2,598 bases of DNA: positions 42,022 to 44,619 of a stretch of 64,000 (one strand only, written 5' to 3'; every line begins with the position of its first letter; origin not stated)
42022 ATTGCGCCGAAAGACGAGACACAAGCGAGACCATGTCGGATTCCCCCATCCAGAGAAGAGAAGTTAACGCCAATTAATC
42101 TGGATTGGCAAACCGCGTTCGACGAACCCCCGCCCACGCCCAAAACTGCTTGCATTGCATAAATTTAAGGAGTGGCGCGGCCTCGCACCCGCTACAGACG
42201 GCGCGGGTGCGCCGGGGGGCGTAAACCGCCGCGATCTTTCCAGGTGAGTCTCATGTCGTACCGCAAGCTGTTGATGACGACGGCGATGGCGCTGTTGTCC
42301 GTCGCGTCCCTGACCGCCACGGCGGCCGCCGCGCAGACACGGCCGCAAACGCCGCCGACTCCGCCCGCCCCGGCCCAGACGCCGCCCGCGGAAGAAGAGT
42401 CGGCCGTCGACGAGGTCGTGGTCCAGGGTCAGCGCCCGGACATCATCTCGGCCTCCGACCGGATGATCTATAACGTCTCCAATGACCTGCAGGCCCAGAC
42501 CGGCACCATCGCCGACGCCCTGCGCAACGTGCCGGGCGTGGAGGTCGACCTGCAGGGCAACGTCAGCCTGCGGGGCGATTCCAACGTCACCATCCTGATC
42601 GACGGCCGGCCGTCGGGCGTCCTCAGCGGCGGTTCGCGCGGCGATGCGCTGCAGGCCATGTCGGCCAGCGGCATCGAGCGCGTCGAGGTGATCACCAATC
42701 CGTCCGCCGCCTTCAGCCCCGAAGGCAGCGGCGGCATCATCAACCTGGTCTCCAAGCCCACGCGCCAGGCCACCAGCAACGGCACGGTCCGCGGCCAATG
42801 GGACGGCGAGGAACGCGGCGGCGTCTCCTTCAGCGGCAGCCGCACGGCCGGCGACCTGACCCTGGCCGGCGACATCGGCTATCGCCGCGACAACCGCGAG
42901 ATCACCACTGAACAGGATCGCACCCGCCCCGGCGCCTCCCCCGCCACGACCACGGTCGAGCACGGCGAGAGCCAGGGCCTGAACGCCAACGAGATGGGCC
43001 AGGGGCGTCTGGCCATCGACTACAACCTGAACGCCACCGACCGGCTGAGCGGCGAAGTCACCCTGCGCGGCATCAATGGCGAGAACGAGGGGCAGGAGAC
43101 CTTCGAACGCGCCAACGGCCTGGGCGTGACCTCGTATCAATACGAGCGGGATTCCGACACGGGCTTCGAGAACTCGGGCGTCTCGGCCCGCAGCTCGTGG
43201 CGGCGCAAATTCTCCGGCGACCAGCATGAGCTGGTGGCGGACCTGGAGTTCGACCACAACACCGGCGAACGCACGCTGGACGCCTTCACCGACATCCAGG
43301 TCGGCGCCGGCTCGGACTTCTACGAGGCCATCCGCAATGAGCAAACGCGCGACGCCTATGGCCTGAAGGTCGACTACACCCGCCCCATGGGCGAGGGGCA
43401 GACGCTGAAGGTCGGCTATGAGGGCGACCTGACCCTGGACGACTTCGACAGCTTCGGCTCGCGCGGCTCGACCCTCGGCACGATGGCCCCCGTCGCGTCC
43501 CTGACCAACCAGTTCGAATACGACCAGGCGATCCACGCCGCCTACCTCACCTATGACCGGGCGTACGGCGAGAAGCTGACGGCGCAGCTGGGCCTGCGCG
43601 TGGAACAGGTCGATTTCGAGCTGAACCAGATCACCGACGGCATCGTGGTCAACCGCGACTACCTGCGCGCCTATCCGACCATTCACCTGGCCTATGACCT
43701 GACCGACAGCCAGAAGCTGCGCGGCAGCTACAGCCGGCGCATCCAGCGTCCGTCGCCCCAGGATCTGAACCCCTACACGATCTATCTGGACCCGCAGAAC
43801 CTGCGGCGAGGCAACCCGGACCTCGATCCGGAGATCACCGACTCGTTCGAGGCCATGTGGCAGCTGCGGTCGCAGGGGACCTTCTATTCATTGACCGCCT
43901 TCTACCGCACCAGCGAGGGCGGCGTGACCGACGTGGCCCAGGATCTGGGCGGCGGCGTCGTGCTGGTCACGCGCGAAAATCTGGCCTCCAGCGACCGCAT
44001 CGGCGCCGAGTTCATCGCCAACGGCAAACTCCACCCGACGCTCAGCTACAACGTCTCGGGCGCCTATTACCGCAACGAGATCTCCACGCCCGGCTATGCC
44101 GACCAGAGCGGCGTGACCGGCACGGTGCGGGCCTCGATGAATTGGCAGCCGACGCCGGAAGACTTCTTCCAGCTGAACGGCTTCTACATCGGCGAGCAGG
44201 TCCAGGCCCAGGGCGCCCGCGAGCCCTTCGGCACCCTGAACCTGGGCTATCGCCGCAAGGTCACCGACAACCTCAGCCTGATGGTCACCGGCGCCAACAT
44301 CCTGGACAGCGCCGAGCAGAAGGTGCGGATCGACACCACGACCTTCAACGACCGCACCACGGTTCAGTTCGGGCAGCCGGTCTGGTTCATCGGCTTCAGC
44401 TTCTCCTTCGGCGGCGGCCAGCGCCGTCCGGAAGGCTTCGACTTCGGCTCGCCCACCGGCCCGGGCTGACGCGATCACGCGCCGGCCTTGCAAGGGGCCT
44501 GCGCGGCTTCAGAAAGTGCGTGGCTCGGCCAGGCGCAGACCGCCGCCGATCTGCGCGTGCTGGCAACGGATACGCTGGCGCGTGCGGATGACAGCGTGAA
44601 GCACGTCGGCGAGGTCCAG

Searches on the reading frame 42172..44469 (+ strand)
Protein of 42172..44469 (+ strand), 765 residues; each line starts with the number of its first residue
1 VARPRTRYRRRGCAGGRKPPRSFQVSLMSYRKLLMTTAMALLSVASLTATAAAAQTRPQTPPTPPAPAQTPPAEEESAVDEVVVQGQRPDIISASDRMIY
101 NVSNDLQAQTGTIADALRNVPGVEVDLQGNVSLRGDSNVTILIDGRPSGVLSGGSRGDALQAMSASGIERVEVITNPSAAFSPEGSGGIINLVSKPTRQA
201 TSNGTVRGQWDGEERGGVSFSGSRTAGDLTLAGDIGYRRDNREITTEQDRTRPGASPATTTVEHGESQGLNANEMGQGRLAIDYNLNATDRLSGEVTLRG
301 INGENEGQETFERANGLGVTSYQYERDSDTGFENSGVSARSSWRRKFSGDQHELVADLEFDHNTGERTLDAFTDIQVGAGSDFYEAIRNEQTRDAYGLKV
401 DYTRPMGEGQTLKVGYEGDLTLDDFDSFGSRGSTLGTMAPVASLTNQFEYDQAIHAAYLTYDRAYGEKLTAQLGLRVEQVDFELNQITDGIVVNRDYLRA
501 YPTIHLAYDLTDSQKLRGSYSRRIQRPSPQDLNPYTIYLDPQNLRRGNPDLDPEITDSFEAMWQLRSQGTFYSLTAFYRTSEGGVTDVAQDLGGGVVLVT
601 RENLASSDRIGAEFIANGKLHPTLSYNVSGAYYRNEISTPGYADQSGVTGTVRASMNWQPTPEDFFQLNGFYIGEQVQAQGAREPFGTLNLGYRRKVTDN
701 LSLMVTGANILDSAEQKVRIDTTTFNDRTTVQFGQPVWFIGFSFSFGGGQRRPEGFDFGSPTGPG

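Call 40: search_protein_families(library=pfam, proteins=[window:42172-44469:+], max_evalue=0.01)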
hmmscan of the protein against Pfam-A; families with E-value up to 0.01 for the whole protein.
window:42172-44469:+ (765 aa): 3 families
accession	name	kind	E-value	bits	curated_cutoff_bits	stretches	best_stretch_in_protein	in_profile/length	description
PF14905.12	OMP_b-brl_3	-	7.7e-81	272.6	27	1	345-743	1-407/408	Outer membrane protein beta-barrel family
PF00593.30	TonB_dep_Rec_b-barrel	-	3.1e-22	80.5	27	1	316-709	13-435/436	TonB dependent receptor-like, beta-barrel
PF07715.20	Plug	-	6.6e-11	43.1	23.9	1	107-188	18-106/107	TonB-dependent Receptor Plug Domain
